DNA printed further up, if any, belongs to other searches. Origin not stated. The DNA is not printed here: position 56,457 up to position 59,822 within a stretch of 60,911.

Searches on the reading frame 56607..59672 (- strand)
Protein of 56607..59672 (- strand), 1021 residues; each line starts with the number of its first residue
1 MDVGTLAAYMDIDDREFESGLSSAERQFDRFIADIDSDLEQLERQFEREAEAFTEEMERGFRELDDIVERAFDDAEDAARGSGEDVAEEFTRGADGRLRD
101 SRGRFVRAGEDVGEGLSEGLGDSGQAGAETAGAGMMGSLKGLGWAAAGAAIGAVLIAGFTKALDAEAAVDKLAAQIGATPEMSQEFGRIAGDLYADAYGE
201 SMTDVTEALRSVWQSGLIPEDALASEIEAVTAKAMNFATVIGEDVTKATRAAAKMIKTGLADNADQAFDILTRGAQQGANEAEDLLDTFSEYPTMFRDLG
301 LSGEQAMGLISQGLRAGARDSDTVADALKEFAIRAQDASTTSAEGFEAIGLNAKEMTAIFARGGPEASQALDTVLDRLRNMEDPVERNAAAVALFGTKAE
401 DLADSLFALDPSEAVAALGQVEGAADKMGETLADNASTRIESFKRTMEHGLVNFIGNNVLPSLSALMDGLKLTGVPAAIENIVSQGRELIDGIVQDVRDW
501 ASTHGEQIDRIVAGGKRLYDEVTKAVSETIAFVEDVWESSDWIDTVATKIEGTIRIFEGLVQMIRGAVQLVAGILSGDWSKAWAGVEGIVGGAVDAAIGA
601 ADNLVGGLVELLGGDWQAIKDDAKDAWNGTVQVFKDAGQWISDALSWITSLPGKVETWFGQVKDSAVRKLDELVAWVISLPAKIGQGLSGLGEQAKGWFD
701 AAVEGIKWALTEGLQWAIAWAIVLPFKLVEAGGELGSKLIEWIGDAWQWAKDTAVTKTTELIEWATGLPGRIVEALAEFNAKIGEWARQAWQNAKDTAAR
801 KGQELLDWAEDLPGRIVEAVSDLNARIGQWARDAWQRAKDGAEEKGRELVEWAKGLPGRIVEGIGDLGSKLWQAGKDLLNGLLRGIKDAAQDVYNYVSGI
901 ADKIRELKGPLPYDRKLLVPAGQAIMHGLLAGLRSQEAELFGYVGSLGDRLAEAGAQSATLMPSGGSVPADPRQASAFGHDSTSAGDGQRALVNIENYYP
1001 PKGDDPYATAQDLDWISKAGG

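Call 12: search_protein_families(library=pfam, proteins=[window:56607-59672:-], max_evalue=0.001)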
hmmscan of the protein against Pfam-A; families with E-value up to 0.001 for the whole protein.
window:56607-59672:- (1021 aa): 2 families
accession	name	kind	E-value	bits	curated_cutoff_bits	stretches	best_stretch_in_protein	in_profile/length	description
PF10145.14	PhageMin_Tail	-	1.2e-28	100.9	33.2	1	195-396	4-201/201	Phage-related minor tail protein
PF01442.23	Apolipoprotein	-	3.1e-06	27.5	90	0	29-91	124-186/190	Apolipoprotein A1/A4/E domain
